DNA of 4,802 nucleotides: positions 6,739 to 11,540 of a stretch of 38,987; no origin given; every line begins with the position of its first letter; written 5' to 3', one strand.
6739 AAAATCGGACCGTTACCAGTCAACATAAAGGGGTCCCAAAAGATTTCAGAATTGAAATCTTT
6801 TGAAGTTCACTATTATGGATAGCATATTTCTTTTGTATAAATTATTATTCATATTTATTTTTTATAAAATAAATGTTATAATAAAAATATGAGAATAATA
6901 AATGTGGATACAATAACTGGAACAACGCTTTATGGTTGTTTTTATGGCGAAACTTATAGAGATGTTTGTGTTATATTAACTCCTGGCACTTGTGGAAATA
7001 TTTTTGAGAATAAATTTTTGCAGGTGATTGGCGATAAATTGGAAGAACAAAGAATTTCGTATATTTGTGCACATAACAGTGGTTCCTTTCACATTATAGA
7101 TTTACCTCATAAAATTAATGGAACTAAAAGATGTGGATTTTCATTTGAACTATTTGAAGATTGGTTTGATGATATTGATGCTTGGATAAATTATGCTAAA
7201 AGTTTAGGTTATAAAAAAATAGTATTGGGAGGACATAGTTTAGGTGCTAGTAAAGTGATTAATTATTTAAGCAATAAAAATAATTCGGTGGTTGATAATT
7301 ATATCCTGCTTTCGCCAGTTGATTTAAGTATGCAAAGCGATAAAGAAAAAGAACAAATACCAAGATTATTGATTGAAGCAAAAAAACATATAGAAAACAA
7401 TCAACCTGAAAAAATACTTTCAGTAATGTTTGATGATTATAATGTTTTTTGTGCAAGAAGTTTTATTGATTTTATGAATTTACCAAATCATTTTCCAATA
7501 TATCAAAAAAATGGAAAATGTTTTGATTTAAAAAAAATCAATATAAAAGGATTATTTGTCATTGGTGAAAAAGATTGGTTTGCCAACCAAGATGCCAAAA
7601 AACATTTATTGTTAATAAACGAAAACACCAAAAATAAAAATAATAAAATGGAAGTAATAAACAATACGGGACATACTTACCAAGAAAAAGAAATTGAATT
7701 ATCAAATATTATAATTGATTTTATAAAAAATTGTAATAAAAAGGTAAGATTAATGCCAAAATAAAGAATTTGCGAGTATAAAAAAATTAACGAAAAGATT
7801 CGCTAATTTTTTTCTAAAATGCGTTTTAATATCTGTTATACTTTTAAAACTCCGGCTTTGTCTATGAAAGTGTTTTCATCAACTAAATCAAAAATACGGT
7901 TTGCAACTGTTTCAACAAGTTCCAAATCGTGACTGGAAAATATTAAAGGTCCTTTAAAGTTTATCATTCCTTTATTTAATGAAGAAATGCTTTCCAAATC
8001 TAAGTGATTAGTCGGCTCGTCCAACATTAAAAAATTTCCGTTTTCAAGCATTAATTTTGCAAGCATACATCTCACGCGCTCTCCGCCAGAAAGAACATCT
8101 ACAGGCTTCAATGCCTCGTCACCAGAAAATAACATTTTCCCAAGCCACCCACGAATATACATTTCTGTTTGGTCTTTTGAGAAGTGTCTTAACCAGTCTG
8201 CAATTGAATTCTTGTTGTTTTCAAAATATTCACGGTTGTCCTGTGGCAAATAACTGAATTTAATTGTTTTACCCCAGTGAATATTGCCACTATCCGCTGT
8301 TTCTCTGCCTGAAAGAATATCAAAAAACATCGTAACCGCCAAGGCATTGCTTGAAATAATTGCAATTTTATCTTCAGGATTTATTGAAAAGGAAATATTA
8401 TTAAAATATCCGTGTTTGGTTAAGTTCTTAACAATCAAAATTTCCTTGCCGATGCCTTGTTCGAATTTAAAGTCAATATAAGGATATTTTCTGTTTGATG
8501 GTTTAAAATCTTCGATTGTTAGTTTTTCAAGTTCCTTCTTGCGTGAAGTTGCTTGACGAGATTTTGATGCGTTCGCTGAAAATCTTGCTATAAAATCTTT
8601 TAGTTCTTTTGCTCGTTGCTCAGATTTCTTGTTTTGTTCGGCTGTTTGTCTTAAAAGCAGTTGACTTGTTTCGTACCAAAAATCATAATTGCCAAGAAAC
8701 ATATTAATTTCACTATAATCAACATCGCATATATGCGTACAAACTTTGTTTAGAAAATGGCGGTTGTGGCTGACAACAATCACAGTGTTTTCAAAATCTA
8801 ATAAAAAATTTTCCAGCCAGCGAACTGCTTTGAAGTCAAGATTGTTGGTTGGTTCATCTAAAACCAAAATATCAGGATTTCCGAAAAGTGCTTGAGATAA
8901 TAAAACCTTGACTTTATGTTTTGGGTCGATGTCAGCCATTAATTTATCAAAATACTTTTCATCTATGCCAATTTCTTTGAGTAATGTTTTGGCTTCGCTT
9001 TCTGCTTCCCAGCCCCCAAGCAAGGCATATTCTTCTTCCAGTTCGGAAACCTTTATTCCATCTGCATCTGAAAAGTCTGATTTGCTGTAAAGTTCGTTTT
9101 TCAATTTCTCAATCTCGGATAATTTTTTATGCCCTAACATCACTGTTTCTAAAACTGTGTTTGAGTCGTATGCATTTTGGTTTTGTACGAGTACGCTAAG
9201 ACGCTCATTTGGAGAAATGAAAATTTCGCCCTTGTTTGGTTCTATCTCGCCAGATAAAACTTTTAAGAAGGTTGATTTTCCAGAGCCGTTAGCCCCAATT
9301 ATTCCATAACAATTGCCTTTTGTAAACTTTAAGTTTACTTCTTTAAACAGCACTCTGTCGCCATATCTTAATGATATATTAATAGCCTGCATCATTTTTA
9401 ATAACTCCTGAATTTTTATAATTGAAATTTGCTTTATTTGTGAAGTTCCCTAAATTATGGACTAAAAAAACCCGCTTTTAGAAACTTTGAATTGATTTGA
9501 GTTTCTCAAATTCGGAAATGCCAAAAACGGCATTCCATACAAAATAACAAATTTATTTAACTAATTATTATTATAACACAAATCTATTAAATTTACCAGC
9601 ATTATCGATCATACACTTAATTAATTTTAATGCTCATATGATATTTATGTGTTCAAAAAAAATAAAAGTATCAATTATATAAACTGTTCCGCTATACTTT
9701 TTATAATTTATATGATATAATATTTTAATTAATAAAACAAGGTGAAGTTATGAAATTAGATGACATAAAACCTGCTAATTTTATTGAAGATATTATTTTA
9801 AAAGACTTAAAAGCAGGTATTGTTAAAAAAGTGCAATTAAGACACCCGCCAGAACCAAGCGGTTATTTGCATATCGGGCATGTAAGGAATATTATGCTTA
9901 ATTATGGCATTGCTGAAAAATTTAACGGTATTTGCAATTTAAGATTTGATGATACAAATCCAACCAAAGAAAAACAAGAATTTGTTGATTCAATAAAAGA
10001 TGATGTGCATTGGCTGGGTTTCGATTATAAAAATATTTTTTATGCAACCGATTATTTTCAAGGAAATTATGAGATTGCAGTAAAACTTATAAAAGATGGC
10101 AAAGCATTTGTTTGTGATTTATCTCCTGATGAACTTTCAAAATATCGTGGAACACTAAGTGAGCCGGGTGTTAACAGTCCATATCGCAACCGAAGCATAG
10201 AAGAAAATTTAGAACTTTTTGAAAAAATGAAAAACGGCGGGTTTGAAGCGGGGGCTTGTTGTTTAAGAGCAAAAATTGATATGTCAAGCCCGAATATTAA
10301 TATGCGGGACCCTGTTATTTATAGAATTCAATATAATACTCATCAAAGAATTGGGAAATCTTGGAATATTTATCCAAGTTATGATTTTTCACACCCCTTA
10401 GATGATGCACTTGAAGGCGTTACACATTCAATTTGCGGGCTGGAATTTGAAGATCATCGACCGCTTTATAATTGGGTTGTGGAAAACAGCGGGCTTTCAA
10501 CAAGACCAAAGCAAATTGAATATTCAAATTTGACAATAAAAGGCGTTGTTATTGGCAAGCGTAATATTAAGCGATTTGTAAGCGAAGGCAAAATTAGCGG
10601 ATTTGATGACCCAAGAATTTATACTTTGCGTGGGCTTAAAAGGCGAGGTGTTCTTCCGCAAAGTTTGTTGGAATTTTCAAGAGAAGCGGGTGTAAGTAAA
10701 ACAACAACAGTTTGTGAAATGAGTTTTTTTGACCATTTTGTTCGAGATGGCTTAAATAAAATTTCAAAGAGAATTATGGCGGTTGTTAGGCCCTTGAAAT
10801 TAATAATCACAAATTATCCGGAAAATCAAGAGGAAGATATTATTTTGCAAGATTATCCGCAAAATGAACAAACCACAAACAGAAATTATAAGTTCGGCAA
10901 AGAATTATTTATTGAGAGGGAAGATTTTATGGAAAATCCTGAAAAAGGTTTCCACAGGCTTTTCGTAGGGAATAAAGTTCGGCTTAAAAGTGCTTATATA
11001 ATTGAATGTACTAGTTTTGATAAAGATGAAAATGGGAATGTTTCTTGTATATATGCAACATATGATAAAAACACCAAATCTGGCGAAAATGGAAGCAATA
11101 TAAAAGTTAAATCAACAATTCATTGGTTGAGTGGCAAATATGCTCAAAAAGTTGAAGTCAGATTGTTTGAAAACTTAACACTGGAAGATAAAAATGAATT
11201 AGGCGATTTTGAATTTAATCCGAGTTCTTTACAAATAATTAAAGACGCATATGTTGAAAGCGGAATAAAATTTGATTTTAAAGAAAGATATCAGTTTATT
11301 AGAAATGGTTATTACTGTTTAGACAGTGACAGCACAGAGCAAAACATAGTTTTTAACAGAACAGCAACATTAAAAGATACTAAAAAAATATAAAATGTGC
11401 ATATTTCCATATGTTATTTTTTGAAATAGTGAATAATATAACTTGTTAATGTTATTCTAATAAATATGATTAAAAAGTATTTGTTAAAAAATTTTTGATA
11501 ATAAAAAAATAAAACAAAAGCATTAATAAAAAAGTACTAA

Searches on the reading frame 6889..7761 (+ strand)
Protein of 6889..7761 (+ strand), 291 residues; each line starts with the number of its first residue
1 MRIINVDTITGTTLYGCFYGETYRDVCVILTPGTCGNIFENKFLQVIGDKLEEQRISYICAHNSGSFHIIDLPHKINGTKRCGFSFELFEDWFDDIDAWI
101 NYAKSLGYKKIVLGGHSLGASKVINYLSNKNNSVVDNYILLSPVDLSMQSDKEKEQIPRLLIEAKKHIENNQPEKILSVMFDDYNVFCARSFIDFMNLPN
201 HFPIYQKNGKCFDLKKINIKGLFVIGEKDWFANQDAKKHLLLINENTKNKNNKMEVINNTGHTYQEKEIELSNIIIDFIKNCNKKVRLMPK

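Call 58: search_protein_families(library=pfam, proteins=[window:6889-7761:+], max_evalue=0.001)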
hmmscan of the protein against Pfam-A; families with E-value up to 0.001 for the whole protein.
window:6889-7761:+ (291 aa): 4 families
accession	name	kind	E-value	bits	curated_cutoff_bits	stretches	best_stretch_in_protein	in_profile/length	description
PF08538.16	DUF1749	-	8.3e-09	35.4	24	1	94-186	85-188/299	Protein of unknown function (DUF1749)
PF12048.14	DUF3530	-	1e-06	28.8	29.8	1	90-143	176-229/310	Protein of unknown function (DUF3530)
PF12146.15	Hydrolase_4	-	6.5e-06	26.1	27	1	88-144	54-110/239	Serine aminopeptidase, S33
PF00561.26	Abhydrolase_1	-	1e-05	25.8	25.8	1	94-157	53-116/245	alpha/beta hydrolase fold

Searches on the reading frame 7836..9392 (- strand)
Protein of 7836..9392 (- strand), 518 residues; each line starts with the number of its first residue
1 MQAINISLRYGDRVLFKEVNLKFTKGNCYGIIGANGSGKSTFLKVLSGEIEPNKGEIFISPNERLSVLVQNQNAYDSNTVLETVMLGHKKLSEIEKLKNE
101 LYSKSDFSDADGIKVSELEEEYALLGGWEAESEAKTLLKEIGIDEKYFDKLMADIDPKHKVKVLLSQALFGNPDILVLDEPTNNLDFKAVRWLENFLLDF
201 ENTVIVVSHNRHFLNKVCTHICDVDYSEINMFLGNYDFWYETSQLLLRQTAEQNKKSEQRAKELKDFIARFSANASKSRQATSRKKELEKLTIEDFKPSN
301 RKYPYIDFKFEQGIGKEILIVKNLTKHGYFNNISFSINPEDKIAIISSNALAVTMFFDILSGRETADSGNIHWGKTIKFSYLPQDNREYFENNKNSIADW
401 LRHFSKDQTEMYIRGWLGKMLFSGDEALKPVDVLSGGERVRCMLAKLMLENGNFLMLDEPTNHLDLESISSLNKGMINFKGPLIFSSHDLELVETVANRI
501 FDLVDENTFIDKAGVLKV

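Call 58: search_protein_families(library=pfam, proteins=[window:7836-9392:-], max_evalue=0.001)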
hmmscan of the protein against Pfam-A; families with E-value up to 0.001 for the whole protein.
window:7836-9392:- (518 aa): 4 families
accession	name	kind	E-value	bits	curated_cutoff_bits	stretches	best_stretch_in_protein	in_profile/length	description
PF00005.33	ABC_tran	-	4.5e-35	121.7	25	2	17-183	2-137/137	ABC transporter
PF12848.13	ABC_tran_Xtn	-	2.8e-19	69.4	25.9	1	222-308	1-85/85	ABC transporter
PF13304.12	AAA_21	-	2.2e-13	51.4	27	1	29-57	2-36/304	AAA domain, putative AbiEii toxin, Type IV TA system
PF02463.25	SMC_N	-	6.1e-08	32.8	40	1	18-477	17-184/220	RecF/RecN/SMC N terminal domain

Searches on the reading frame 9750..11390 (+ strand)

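Call 58: search_protein_families(library=pfam, proteins=[window:9750-11390:+], max_evalue=0.001)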
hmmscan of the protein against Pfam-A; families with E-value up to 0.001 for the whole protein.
window:9750-11390:+ (547 aa): 3 families
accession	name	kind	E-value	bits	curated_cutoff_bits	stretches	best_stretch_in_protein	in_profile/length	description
PF00749.27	tRNA-synt_1c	-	7e-98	327.8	23.4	1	27-336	1-313/314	tRNA synthetases class I (E and Q), catalytic domain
PF03950.23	tRNA-synt_1c_C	-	2.1e-24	86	23.9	1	340-439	2-91/91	tRNA synthetases class I (E and Q), anti-codon binding domain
PF20974.2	tRNA-synt_1c_C2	-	5e-16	59.6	23.9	1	456-525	1-69/69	tRNA synthetases class I (E and Q), anti-codon binding domain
